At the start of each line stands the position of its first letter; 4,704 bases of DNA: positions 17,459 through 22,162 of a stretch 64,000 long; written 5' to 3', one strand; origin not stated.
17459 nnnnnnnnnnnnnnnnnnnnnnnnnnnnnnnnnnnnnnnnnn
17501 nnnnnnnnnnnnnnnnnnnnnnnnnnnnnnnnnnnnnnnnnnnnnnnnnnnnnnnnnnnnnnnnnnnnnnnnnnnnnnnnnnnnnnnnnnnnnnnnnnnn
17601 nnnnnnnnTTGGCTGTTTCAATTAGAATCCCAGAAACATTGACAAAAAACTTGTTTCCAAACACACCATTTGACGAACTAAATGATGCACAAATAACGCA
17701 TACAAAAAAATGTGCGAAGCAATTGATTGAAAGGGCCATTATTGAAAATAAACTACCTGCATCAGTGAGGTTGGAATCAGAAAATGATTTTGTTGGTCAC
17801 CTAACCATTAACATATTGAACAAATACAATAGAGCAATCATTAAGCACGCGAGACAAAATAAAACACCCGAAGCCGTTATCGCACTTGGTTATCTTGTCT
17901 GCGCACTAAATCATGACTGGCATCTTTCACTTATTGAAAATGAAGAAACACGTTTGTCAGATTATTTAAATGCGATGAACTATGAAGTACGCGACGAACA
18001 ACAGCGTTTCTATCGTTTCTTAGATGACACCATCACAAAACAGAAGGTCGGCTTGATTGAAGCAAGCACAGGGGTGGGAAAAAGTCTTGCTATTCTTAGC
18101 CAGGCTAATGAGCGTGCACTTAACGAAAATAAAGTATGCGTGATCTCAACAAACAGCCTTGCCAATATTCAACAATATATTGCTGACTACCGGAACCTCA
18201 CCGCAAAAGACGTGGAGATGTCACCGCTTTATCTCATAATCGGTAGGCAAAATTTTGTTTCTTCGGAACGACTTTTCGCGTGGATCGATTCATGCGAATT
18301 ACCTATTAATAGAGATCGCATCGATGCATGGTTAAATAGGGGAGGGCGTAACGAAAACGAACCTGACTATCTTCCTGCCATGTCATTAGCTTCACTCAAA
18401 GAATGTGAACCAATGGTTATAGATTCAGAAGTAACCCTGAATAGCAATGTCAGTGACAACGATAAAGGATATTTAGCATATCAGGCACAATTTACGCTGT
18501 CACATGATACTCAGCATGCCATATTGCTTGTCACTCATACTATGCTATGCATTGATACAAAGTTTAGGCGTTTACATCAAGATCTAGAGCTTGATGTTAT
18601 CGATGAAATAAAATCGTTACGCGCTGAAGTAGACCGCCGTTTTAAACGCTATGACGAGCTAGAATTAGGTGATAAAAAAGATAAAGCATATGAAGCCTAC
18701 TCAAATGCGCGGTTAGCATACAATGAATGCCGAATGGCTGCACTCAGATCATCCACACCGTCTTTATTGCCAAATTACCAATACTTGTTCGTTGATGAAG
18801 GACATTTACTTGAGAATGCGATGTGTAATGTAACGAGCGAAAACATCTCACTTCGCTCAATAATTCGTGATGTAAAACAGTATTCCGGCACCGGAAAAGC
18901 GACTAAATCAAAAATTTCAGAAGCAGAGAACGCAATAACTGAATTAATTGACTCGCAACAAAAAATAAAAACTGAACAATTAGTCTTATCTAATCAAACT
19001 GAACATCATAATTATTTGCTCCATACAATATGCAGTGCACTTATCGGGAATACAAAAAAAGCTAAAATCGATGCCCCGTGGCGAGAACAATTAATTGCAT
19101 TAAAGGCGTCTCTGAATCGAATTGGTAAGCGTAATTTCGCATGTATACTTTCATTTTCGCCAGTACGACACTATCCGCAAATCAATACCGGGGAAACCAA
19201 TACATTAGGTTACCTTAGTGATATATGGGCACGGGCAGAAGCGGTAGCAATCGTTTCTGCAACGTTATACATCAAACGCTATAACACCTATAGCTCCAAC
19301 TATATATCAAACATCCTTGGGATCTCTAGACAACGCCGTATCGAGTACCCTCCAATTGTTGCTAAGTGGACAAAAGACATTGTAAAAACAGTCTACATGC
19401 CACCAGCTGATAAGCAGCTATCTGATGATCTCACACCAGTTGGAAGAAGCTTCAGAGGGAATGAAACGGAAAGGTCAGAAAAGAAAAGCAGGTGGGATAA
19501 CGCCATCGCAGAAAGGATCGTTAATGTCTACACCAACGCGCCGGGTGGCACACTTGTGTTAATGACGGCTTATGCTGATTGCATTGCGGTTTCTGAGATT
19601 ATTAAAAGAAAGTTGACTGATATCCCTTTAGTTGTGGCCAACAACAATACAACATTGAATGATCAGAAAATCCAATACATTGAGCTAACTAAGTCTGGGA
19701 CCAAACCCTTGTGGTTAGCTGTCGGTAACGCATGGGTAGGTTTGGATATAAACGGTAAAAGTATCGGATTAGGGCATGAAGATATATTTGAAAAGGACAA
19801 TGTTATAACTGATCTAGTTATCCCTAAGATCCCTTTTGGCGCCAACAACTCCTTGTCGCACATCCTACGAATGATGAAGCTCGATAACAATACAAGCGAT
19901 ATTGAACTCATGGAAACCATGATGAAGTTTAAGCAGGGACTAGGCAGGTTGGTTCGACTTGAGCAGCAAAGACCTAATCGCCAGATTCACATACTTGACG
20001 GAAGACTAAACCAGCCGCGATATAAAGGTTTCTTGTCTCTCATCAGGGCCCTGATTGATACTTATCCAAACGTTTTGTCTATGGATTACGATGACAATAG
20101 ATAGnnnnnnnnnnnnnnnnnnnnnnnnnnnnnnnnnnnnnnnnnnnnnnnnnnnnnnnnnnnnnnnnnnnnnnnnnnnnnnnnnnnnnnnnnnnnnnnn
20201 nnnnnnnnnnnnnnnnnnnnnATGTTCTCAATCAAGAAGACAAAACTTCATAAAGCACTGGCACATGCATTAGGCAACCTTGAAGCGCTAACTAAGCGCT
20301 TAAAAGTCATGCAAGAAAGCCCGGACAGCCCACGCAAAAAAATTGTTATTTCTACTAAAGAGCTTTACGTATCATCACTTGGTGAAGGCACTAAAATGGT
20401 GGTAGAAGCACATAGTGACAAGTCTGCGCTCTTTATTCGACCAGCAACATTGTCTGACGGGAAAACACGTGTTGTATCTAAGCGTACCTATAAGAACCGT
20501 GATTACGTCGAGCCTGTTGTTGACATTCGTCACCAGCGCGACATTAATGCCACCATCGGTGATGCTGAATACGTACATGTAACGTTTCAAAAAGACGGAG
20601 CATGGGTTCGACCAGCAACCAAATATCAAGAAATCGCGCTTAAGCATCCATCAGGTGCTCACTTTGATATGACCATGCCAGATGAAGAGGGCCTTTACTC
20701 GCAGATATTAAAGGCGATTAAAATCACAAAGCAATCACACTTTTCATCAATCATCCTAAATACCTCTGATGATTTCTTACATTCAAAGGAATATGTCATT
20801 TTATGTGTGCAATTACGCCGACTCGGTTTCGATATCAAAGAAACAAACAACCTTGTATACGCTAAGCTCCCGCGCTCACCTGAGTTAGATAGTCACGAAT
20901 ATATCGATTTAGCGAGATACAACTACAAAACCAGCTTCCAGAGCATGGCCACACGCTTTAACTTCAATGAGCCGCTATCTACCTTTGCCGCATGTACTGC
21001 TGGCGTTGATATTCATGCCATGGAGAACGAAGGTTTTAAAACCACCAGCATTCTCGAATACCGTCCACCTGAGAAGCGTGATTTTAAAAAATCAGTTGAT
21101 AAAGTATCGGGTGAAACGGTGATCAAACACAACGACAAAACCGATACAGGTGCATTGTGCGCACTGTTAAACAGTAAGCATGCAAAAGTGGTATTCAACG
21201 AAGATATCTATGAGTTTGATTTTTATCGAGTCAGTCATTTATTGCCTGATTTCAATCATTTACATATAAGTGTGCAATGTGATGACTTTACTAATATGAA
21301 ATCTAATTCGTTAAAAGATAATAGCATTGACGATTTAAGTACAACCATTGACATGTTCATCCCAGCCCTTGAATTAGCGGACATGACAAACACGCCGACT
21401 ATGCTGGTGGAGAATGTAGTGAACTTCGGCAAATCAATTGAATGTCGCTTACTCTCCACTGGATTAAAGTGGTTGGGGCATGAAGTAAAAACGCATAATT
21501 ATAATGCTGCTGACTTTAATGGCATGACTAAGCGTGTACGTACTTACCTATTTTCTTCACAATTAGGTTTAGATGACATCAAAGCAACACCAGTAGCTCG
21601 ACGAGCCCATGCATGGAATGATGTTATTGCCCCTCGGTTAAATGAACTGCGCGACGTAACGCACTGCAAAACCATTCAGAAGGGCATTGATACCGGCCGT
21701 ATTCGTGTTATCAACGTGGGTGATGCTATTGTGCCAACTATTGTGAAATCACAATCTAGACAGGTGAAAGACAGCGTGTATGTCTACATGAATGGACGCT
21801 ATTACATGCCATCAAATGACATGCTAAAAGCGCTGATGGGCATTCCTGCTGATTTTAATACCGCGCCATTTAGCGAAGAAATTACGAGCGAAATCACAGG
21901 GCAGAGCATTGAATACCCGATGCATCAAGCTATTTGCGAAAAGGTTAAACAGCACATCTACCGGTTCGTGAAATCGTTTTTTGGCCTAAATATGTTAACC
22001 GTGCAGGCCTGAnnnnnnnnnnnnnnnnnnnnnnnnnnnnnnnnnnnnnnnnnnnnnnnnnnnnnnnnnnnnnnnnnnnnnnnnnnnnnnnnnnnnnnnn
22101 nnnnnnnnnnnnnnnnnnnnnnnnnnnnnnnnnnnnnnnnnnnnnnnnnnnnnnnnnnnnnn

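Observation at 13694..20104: Type IV-A CRISPR-Cas locus with divergently oriented dinG, I-F-like repeats and no adaptation genes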

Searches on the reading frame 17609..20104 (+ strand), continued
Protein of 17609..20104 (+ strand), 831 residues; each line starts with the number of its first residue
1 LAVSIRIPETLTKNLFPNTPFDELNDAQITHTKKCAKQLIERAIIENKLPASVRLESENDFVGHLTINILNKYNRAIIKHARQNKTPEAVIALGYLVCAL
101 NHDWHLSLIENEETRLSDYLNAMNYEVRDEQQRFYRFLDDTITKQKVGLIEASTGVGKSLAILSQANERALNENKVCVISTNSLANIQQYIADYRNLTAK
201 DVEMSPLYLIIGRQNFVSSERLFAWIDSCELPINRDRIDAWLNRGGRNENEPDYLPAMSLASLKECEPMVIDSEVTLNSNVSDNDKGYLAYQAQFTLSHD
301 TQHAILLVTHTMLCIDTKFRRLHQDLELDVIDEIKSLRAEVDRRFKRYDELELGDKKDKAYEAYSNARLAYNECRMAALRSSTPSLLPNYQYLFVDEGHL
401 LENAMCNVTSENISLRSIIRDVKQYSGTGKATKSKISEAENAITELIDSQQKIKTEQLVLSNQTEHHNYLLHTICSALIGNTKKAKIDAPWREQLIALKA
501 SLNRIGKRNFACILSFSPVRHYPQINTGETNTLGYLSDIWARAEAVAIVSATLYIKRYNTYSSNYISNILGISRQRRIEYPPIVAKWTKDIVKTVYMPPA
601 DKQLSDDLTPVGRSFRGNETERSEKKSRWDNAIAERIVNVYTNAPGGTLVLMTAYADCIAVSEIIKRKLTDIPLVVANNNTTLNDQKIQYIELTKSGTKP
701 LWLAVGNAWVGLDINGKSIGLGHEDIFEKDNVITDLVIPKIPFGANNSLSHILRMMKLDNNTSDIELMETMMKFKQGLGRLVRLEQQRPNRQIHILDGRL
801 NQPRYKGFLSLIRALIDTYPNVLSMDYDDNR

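Call 32: get_annotated_region(hit=H17, flank=6000)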
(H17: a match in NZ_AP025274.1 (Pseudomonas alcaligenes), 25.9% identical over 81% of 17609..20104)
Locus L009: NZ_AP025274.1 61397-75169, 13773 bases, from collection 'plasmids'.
description: Pseudomonas alcaligenes strain MRCP2 plasmid pMRCP2, complete sequence
organism: Pseudomonas alcaligenes (NCBI taxid 43263)
taxonomy: Bacteria; Pseudomonadota; Gammaproteobacteria; Pseudomonadales; Pseudomonadaceae; Pseudomonas; Pseudomonas alcaligenes
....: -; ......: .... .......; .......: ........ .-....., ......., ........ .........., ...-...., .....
typing (MOB-suite, as given by PLSDB): non-mobilizable
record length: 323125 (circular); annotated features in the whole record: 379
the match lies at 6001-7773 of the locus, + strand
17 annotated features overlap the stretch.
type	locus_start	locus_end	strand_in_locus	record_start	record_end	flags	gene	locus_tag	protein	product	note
CDS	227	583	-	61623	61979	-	-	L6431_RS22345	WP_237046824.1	hypothetical protein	-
CDS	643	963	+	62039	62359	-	-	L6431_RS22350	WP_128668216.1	hypothetical protein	-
CDS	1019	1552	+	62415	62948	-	-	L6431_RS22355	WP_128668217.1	hypothetical protein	-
CDS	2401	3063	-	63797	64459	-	-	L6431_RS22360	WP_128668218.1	hypothetical protein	-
CDS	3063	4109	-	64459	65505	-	csf2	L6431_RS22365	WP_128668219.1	type IV CRISPR-associated protein Csf2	GO:0043571 - maintenance of CRISPR repeat elements [Evidence IEA]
CDS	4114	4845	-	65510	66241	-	-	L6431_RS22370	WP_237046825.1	hypothetical protein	-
CDS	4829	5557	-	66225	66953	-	-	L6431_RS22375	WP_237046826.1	hypothetical protein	-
CDS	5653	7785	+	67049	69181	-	-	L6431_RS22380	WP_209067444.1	helicase C-terminal domain-containing protein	GO:0006139 - nucleobase-containing compound metabolic process [Evidence IEA]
CDS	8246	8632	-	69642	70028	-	-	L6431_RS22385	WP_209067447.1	hypothetical protein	-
CDS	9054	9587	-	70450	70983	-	-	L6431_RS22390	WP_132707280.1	helix-turn-helix transcriptional regulator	-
CDS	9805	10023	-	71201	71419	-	-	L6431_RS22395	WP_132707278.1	hypothetical protein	-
CDS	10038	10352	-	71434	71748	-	-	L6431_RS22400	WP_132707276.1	hypothetical protein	-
CDS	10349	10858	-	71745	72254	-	-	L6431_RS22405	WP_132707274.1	hypothetical protein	-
CDS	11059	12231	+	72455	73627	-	-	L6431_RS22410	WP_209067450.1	ATP-binding protein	-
CDS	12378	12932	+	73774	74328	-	-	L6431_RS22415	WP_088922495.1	hypothetical protein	-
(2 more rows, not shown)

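Call 33: get_annotated_region(hit=H19, flank=6000)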
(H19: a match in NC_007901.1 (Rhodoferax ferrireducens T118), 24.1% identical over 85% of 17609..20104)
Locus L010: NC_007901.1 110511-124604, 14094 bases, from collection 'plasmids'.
description: Rhodoferax ferrireducens T118 plasmid unnamed1, complete sequence
organism: Rhodoferax ferrireducens T118 (NCBI taxid 338969)
taxonomy: Bacteria; Pseudomonadota; Betaproteobacteria; Burkholderiales; Comamonadaceae; Rhodoferax; Rhodoferax ferrireducens; Rhodoferax ferrireducens T118
host: -; source: -; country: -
typing (MOB-suite, as given by PLSDB): conjugative; replicon rep_cluster_1514; relaxase MOBH; mating-pair formation MPF_T
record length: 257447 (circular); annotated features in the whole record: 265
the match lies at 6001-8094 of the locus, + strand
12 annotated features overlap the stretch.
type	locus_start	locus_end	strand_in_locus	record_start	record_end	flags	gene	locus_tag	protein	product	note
CDS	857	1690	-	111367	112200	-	cas1e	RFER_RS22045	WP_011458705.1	type I-E CRISPR-associated endonuclease Cas1e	GO:0051607 - defense response to virus [Evidence IEA]; GO:0043571 - maintenance of CRISPR repeat elements [Evidence IEA]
CDS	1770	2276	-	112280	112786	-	-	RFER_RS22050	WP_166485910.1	type I-E CRISPR-associated protein Cas6/Cse3/CasE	-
CDS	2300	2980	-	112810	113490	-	csf3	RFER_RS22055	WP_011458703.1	type IV CRISPR-associated protein Csf3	GO:0043571 - maintenance of CRISPR repeat elements [Evidence IEA]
CDS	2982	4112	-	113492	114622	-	csf2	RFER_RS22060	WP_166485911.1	type IV CRISPR-associated protein Csf2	GO:0043571 - maintenance of CRISPR repeat elements [Evidence IEA]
CDS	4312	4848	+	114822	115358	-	-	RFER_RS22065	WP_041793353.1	hypothetical protein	-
CDS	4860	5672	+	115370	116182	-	csf1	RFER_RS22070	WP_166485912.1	type IV CRISPR-associated protein Csf1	GO:0043571 - maintenance of CRISPR repeat elements [Evidence IEA]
CDS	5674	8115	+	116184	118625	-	csf4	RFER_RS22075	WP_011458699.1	type IV CRISPR-associated DEAD/DEAH-box helicase Csf4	GO:0043571 - maintenance of CRISPR repeat elements [Evidence IEA]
CDS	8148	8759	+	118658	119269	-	-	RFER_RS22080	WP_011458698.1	hypothetical protein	-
CDS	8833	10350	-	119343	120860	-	-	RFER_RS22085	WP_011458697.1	replication initiation protein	GO:0006270 - DNA replication initiation [Evidence IEA]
CDS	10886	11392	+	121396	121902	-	-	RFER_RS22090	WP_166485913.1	hypothetical protein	-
CDS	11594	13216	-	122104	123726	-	-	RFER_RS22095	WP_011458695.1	hypothetical protein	-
CDS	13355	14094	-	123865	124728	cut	-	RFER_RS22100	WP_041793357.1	hypothetical protein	-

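Call 34: get_annotated_region(hit=H23, flank=6000)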
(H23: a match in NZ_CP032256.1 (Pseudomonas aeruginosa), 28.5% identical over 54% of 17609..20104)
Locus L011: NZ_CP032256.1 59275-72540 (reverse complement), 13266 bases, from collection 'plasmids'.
description: Pseudomonas aeruginosa strain AR_0111 plasmid unnamed, complete sequence
organism: Pseudomonas aeruginosa (NCBI taxid 287)
taxonomy: Bacteria; Pseudomonadota; Gammaproteobacteria; Pseudomonadales; Pseudomonadaceae; Pseudomonas; Pseudomonas aeruginosa
host: -; source: -; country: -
typing (MOB-suite, as given by PLSDB): non-mobilizable; replicon rep_cluster_339; mating-pair formation MPF_I
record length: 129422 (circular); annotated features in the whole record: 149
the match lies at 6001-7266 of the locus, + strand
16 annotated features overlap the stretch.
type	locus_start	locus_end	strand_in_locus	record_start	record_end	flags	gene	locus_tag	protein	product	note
CDS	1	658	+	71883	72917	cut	-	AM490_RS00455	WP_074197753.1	hypothetical protein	-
CDS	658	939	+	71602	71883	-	-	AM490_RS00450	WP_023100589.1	hypothetical protein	-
CDS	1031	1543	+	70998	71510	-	-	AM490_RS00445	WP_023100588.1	hypothetical protein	-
CDS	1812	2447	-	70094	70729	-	-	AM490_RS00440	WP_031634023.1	hypothetical protein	-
CDS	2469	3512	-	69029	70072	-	csf2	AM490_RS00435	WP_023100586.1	type IV CRISPR-associated protein Csf2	GO:0043571 - maintenance of CRISPR repeat elements [Evidence IEA]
CDS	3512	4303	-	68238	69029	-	csf1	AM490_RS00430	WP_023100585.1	type IV CRISPR-associated protein Csf1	GO:0043571 - maintenance of CRISPR repeat elements [Evidence IEA]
CDS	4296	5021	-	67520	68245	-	-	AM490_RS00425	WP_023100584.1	hypothetical protein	-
CDS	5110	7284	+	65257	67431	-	-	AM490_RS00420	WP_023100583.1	helicase C-terminal domain-containing protein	GO:0006139 - nucleobase-containing compound metabolic process [Evidence IEA]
CDS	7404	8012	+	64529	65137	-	-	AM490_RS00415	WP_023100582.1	DUF6036 family nucleotidyltransferase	-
CDS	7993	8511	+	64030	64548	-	-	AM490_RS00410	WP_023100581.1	hypothetical protein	-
CDS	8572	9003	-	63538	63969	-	-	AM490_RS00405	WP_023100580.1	hypothetical protein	-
CDS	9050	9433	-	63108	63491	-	-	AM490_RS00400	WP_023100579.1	hypothetical protein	-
CDS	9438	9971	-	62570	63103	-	-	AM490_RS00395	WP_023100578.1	hypothetical protein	-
CDS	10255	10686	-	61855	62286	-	pilM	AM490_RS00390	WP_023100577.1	type IV pilus biogenesis protein PilM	-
CDS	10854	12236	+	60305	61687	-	-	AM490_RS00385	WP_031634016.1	hypothetical protein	-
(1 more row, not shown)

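Call 35: get_annotated_region(hit=H32, flank=6000)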
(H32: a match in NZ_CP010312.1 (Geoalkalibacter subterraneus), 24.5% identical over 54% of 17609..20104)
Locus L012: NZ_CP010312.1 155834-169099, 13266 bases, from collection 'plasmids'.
description: Geoalkalibacter subterraneus strain Red1 plasmid pGSUB1, complete sequence
organism: Geoalkalibacter subterraneus (NCBI taxid 483547)
taxonomy: Bacteria; Thermodesulfobacteriota; Desulfuromonadia; Desulfuromonadales; Geoalkalibacteraceae; Geoalkalibacter; Geoalkalibacter subterraneus
host: -; source: -; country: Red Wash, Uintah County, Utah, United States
typing (MOB-suite, as given by PLSDB): non-mobilizable
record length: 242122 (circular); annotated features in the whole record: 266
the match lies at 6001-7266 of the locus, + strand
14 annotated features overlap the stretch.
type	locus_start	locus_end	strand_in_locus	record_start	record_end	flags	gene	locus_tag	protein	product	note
CDS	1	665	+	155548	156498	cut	-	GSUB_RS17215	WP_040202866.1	N-6 DNA methylase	GO:0006306 - DNA methylation [Evidence IEA]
CDS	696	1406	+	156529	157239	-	csf5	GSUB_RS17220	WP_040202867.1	type IV CRISPR-associated endonuclease Csf5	-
CDS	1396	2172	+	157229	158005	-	csf1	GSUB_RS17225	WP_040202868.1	type IV CRISPR-associated protein Csf1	GO:0043571 - maintenance of CRISPR repeat elements [Evidence IEA]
CDS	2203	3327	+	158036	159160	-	csf2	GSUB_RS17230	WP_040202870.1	type IV CRISPR-associated protein Csf2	GO:0043571 - maintenance of CRISPR repeat elements [Evidence IEA]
CDS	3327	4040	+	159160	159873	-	csf3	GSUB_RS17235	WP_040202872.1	type IV CRISPR-associated protein Csf3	GO:0043571 - maintenance of CRISPR repeat elements [Evidence IEA]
CDS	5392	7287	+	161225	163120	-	csf4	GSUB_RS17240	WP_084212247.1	type IV CRISPR-associated DEAD/DEAH-box helicase Csf4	GO:0043571 - maintenance of CRISPR repeat elements [Evidence IEA]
CDS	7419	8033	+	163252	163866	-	-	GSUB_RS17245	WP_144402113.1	hypothetical protein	-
CDS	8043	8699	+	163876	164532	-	-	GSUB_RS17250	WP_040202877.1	hypothetical protein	-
CDS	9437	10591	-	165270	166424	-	-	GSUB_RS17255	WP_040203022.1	RNA-guided endonuclease TnpB family protein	-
CDS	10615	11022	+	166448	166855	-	tnpA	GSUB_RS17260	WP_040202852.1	IS200/IS605 family transposase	-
CDS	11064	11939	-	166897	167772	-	trfA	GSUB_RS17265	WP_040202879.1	plasmid replication initiator TrfA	-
CDS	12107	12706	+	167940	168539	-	-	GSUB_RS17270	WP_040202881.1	hypothetical protein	-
CDS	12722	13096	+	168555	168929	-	-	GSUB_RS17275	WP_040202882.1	hypothetical protein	-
CDS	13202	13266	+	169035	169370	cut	-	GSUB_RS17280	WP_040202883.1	DUF6166 domain-containing protein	-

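Call 36: get_annotated_region(hit=H20, flank=6000)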
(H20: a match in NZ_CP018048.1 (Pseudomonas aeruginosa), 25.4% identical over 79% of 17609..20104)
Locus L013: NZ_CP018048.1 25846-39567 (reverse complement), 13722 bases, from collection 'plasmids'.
description: Pseudomonas aeruginosa strain DN1 plasmid unnamed1, complete sequence
organism: Pseudomonas aeruginosa (NCBI taxid 287)
taxonomy: Bacteria; Pseudomonadota; Gammaproteobacteria; Pseudomonadales; Pseudomonadaceae; Pseudomonas; Pseudomonas aeruginosa
host: -; source: whole organism,soil; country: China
typing (MOB-suite, as given by PLSDB): non-mobilizable
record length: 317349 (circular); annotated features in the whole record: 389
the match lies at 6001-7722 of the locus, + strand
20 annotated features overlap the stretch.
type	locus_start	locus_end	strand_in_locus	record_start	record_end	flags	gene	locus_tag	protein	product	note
CDS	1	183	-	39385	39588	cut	-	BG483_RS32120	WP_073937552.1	hypothetical protein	-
CDS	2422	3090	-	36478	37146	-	-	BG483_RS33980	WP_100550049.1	hypothetical protein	-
CDS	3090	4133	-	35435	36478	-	csf2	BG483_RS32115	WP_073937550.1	type IV CRISPR-associated protein Csf2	GO:0043571 - maintenance of CRISPR repeat elements [Evidence IEA]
CDS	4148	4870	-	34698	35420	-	csf1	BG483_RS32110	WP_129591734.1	type IV CRISPR-associated protein Csf1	GO:0043571 - maintenance of CRISPR repeat elements [Evidence IEA]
CDS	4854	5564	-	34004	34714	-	-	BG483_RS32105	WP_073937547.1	hypothetical protein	-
CDS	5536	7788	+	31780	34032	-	-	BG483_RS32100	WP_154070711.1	helicase C-terminal domain-containing protein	GO:0006139 - nucleobase-containing compound metabolic process [Evidence IEA]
CDS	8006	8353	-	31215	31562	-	-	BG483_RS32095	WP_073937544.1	hypothetical protein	-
CDS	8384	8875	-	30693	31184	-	-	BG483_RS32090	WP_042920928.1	DUF2591 family protein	-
CDS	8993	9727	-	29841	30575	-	-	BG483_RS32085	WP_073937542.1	NYN domain-containing protein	-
CDS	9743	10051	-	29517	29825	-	-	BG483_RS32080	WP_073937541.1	hypothetical protein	-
CDS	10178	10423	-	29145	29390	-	-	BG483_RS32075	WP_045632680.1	hypothetical protein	-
CDS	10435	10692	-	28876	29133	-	-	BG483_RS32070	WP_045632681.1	hypothetical protein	-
CDS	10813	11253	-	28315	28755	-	-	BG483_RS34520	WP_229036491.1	hypothetical protein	-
CDS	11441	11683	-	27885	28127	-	-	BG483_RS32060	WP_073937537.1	hypothetical protein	-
CDS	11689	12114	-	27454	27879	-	-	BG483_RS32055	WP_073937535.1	hypothetical protein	-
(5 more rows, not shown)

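Call 79: search_solved_structures(query=window:17609-20104:+, max_evalue=0.001)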
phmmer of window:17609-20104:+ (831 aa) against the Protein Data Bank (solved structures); distinct sequences matched with E-value up to 0.001: 5.
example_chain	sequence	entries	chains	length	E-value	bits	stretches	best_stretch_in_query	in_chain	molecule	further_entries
8rfj_K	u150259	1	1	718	2.8e-39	137.8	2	390-801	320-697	ATP-dependent DNA helicase DinG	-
8v44_A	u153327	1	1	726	3.5e-35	124.3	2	387-819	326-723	CasDinG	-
8e2w_A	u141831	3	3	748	4.1e-35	124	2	387-819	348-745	CasDinG | CRISPR-associated DEAD/DEAH-box helicase CasDinG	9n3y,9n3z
7xex_A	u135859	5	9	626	7.9e-35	123.1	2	387-819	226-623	CasDinG | Csf4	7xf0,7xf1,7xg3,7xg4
8zef_A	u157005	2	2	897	4.4e-05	24.7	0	729-809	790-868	3'-5' exonuclease DinG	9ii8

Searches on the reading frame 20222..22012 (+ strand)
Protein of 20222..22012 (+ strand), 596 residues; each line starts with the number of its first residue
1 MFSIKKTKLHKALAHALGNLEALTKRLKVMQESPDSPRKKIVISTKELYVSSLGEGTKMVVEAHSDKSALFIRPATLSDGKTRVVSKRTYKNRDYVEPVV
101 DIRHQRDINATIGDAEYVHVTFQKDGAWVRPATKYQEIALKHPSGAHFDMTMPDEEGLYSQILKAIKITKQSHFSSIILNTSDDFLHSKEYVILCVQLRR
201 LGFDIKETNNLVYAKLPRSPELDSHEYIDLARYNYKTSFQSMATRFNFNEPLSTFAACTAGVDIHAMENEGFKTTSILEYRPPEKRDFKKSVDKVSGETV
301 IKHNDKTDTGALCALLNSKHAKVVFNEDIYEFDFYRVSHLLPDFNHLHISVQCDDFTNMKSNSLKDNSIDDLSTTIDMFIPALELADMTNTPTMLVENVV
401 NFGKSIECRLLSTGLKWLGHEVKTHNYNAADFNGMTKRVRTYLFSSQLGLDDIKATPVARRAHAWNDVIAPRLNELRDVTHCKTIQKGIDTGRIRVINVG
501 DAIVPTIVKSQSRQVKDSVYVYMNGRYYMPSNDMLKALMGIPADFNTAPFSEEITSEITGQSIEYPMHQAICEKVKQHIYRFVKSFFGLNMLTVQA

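Call 6: search_protein_families(library=ncbifam, proteins=[window:20222-22012:+], max_evalue=0.01)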
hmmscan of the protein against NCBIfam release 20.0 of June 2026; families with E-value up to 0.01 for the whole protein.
window:20222-22012:+ (596 aa): 1 family
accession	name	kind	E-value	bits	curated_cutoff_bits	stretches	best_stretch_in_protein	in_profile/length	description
TIGR00675.1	dcm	superfamily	0.0008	19.1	100.65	0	313-456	34-170/329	DNA (cytosine-5-)-methyltransferase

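Call 7: search_protein_families(library=pfam, proteins=[window:20222-22012:+], max_evalue=0.01)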
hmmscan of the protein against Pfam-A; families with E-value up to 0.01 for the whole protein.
window:20222-22012:+ (596 aa): 1 family
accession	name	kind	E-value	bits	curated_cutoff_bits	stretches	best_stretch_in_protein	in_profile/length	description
PF00145.23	DNA_methylase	-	2.8e-05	24.1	22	0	313-450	35-165/324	C-5 cytosine-specific DNA methylase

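Call 8: search_protein_families(library=padloc, proteins=[window:20222-22012:+], max_evalue=0.01)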
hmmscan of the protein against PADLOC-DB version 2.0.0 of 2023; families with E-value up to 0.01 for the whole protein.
window:20222-22012:+ (596 aa): 0 families
